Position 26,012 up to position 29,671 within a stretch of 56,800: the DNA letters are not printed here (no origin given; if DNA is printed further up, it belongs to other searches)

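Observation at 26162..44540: Non-canonical 'secondary lipid' megasynthase operon with no recognisable chain-release enzyme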

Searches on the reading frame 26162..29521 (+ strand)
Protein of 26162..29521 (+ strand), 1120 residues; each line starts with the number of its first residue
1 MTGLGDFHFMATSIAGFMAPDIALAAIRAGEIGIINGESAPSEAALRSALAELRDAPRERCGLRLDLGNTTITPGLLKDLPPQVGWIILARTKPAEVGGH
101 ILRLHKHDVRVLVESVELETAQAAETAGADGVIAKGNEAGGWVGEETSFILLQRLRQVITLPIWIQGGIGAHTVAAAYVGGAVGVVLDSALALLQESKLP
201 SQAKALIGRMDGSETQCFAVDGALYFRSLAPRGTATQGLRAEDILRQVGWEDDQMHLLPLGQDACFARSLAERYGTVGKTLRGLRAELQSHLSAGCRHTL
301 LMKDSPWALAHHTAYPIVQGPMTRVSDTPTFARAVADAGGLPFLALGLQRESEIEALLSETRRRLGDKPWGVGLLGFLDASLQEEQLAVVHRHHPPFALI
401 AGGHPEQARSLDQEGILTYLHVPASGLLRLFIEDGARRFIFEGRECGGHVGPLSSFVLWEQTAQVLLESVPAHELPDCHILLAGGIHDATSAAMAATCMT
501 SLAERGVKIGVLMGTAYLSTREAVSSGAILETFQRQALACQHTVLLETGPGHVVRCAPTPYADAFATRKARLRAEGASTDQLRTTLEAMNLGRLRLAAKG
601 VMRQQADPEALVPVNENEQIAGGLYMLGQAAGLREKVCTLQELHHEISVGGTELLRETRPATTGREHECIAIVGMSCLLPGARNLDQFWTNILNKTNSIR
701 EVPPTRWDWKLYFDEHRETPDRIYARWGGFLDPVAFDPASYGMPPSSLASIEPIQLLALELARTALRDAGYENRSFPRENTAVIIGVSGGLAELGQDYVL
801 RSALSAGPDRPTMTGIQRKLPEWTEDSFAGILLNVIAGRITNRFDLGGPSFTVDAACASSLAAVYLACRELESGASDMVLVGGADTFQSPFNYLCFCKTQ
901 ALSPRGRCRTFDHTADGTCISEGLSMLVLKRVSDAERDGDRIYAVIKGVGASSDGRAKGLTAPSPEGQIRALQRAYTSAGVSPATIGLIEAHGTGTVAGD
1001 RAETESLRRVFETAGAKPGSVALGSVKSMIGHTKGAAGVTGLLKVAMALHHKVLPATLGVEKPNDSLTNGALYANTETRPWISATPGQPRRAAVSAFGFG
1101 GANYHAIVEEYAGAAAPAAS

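Call 88: search_dna_similar(query=window:26162-29521:+, collection=plasmids, mode=protein, max_rows=15, max_evalue=1e-30)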
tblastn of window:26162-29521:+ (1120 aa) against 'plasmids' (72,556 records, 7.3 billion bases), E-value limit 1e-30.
In 4 record(s) the limit of 40 matching pieces per record was reached: places in those records are undercounted.
Records with a match: 983; places in all: 3679; records where one place covers at least 80% of the query: 5.
Best place of each record, by identity: <60% 983.
By first word of the organism name: Streptomyces 236; Salmonella 177; Ralstonia 124; Bacillus 59; Burkholderia 57; Klebsiella 32; Rhizobium 23; Sinorhizobium 22; Agrobacterium 14; Mycobacterium 13; and 90 more.
By predicted mobility (MOB-suite, as given by PLSDB): non-mobilizable 510; conjugative 263; mobilizable 210.
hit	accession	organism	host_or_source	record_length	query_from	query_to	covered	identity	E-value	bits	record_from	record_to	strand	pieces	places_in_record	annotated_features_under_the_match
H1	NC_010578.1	Beijerinckia indica subsp. indica ATCC 9039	-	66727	20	1111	98%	47.2%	0e+0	879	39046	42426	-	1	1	type I polyketide synthase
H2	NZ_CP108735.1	Streptomyces sp. NBC_00984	-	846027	110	1111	89%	49.5%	0e+0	811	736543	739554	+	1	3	SDR family oxidoreductase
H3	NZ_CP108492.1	Streptomyces sp. NBC_01243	-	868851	110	1111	89%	49.4%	0e+0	810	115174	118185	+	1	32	type I polyketide synthase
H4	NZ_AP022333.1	Methylosinus sp. C49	-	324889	111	1111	89%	49.0%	0e+0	857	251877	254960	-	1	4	type I polyketide synthase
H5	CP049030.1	Rhodobacteraceae bacterium SC52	Apostichopus japonicus,pure ...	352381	108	1111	90%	43.6%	0e+0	673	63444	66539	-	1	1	SDR family NAD(P)-dependent oxidoreductase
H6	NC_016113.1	Streptantibioticus cattleyicolor NRRL 8057 = DSM 46488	-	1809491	670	1111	39%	50.1%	2e-111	391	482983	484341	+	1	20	none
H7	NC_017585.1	Streptantibioticus cattleyicolor NRRL 8057 = DSM 46488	-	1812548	670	1111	39%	50.1%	2e-111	391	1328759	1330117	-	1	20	none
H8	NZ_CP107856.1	Streptomyces sp. NBC_00503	-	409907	670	1111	39%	48.9%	5e-114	399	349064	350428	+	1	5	SDR family NAD(P)-dependent oxidoreductase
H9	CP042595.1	Streptomyces albogriseolus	single cell,soil from Chengdu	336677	670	1111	39%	48.7%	2e-112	394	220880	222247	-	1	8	record has no annotation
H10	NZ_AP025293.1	Persicobacter psychrovividus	-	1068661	652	1111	41%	46.7%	9e-115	401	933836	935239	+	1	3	none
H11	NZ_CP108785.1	Embleya sp. NBC_00888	-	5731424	656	1111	41%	46.9%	2e-103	367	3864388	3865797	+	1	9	none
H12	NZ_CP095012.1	Streptomyces sp. 2P-4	cell culture,mudflats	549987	668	1111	40%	48.1%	3e-112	394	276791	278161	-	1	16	none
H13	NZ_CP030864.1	Streptomyces globosus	cell culture,environment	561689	668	1111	40%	48.1%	3e-112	394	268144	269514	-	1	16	type I polyketide synthase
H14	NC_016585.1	Azospirillum lipoferum 4B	-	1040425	662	1111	40%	46.9%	5e-111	390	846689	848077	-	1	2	none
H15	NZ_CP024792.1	Nostoc flagelliforme CCNUN1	cell culture,desert soil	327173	670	1111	39%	47.6%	1e-117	409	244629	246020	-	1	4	type I polyketide synthase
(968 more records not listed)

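Call 89: get_annotated_region(hit=H1, flank=12000)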
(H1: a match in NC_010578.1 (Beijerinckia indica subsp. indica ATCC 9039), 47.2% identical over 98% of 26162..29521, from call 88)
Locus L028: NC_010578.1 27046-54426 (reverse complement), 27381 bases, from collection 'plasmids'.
description: Beijerinckia indica subsp. indica ATCC 9039 plasmid pBIND02, complete sequence
organism: Beijerinckia indica subsp. indica ATCC 9039 (NCBI taxid 395963)
taxonomy: Bacteria; Pseudomonadota; Alphaproteobacteria; Hyphomicrobiales; Beijerinckiaceae; Beijerinckia; Beijerinckia indica; Beijerinckia indica subsp. indica ATCC 9039
host: -; source: -; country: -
typing (MOB-suite, as given by PLSDB): non-mobilizable; replicon rep_cluster_499
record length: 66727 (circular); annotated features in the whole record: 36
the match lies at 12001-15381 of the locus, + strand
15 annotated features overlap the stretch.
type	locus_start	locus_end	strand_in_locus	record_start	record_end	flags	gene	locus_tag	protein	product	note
CDS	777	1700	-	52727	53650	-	-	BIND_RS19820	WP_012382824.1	SDR family oxidoreductase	-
CDS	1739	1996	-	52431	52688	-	-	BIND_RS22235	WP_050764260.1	SDR family oxidoreductase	-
CDS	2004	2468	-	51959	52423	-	-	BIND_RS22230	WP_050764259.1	SDR family NAD(P)-dependent oxidoreductase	-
CDS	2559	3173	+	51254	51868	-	-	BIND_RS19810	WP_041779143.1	TetR/AcrR family transcriptional regulator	-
CDS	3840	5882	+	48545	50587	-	-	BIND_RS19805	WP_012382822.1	sigma-54-dependent Fis family transcriptional regulator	-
CDS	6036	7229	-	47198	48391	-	-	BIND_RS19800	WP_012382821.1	serine hydrolase domain-containing protein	-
CDS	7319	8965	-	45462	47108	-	-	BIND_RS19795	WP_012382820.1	NAD(P)/FAD-dependent oxidoreductase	-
CDS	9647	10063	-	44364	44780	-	-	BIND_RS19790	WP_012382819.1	hypothetical protein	-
CDS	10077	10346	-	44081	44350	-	-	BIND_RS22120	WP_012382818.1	hypothetical protein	-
CDS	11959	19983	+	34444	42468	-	-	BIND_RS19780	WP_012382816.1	type I polyketide synthase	-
CDS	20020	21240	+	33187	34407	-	-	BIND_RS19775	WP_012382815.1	3-oxoacyl-[acyl-carrier-protein] synthase III C-terminal domain-containing protein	-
CDS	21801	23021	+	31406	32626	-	-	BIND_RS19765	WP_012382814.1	3-oxoacyl-[acyl-carrier-protein] synthase III C-terminal domain-containing protein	-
CDS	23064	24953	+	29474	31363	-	-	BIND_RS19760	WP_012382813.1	4'-phosphopantetheinyl transferase superfamily protein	-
CDS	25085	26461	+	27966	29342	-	-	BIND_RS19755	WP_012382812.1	glycosyltransferase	-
CDS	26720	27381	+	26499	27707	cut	-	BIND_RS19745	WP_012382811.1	ABC transporter permease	-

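Call 91: search_protein_families(library=pfam, proteins=[L028:11959-19980:+, L028:20020-21237:+, L028:23064-24950:+, L028:25085-26458:+], max_evalue=0.0001)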
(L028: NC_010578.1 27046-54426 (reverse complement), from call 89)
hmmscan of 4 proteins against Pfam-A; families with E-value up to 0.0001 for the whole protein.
L028:11959-19980:+ (2674 aa): 9 families
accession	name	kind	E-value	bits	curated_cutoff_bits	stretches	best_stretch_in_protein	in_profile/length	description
PF00109.32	ketoacyl-synt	-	9.5e-65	219.1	20.8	1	686-963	2-252/252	Beta-ketoacyl synthase, N-terminal domain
PF02801.28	Ketoacyl-synt_C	-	6.7e-40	136.2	20.8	1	971-1088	1-118/119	Beta-ketoacyl synthase, C-terminal domain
PF00698.26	Acyl_transf_1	-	1.2e-38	133.8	32.7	1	1265-1546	3-268/319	Acyl transferase domain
PF08659.16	KR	-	1.6e-33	116.6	22.6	1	2391-2615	2-179/180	KR domain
PF03060.21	NMO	-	1.8e-22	80.6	28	2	312-584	2-285/331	Nitronate monooxygenase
PF00106.31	adh_short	-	8.5e-16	58.5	26.6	1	2474-2616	36-184/195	short chain dehydrogenase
PF13561.12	adh_short_C2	-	2e-12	47.6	27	1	2477-2603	34-163/236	Enoyl-(Acyl carrier protein) reductase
PF00550.31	PP-binding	-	3e-11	43.8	20.8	0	2032-2077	3-47/67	Phosphopantetheine attachment site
PF16197.11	KAsynt_C_assoc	-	2.5e-09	38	33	1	1091-1203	1-105/111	Ketoacyl-synthetase C-terminal extension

L028:20020-21237:+ (406 aa): 2 families
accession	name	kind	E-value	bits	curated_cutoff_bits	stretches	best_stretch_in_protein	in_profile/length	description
PF02797.21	Chal_sti_synt_C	-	1e-17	65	27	1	284-405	24-149/151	Chalcone and stilbene synthases, C-terminal domain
PF08541.16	ACP_syn_III_C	-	1.2e-10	41.8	26.6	1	325-404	13-89/90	3-Oxoacyl-[acyl-carrier-protein (ACP)] synthase III C terminal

L028:23064-24950:+ (629 aa): 2 families
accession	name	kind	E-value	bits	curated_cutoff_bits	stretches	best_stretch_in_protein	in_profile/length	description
PF01648.25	ACPS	-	1.3e-15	57.8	25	1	508-594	1-94/111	4'-phosphopantetheinyl transferase superfamily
PF14765.12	PS-DH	-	5.7e-11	42.7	23.7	1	217-356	8-152/166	Polyketide synthase dehydratase N-terminal domain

L028:25085-26458:+ (458 aa): 5 families
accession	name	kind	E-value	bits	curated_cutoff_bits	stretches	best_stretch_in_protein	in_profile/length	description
PF00534.26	Glycos_transf_1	-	2.3e-28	99.3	26.4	1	257-418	13-170/172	Glycosyl transferases group 1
PF13692.12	Glyco_trans_1_4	-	7.5e-23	81.8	27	1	261-406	3-142/142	Glycosyl transferases group 1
PF20706.3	GT4-conflict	-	1.3e-11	44.6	26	1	253-430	191-382/385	Family 4 Glycosyltransferase in conflict systems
PF13439.12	Glyco_transf_4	-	4e-06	27.4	28.5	1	122-232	62-168/170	Glycosyltransferase Family 4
PF13524.12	Glyco_trans_1_2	-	2.4e-05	24.8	25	1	292-434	16-143/144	Glycosyl transferase-like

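Call 94: get_annotated_region(hit=H4, flank=12000)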
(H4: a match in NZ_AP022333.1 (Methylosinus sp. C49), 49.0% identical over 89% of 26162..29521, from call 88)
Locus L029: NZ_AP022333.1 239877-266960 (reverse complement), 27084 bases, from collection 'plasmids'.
description: Methylosinus sp. C49 isolate Methylosinus sp. C49 plasmid pMSC49a, complete sequence
organism: Methylosinus sp. C49 (NCBI taxid 2699395)
taxonomy: Bacteria; Pseudomonadota; Alphaproteobacteria; Hyphomicrobiales; Methylocystaceae; Methylosinus; Methylosinus sp. C49
host: -; source: -; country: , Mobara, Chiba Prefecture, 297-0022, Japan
typing (MOB-suite, as given by PLSDB): non-mobilizable
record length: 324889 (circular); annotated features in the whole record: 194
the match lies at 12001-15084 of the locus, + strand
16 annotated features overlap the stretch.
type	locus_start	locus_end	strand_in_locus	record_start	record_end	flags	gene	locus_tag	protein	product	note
CDS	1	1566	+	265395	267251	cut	-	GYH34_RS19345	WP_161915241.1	trypsin-like peptidase domain-containing protein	-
CDS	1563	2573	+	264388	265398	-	-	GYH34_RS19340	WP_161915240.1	MoxR family ATPase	-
CDS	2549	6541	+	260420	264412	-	-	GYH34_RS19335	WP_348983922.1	SAV_2336 N-terminal domain-related protein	-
CDS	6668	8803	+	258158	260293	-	-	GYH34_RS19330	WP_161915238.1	DNA topoisomerase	GO:0006265 - DNA topological change [Evidence IEA]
CDS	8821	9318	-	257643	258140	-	-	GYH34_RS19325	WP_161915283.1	RES domain-containing protein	-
CDS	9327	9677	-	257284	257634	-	-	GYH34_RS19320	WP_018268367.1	antitoxin Xre/MbcA/ParS toxin-binding domain-containing protein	-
CDS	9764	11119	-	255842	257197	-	-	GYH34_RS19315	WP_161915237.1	glycosyltransferase family 4 protein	-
CDS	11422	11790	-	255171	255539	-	-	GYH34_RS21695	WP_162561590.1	hypothetical protein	-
CDS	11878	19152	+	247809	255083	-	-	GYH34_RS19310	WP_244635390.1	type I polyketide synthase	-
CDS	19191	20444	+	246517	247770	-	-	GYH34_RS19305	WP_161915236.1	3-oxoacyl-[acyl-carrier-protein] synthase III C-terminal domain-containing protein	-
CDS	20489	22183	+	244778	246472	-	-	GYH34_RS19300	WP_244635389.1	4'-phosphopantetheinyl transferase superfamily protein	-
CDS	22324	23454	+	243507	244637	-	-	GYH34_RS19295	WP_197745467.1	ABC transporter permease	-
CDS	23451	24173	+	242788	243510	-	-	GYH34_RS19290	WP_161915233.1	ABC transporter ATP-binding protein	-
CDS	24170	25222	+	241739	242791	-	-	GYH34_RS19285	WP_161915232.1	efflux RND transporter periplasmic adaptor subunit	-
CDS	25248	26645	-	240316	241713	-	-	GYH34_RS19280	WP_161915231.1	TolC family outer membrane protein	GO:0006810 - transport [Evidence IEA]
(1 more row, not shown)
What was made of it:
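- On Ars-type type I FAS (Shulse and Allen Type P): They are present in the Beijerinckia and Methylosinus clusters (calls 89, 91, 94).
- A second ars-type cluster is in Methylosinus (call 94).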
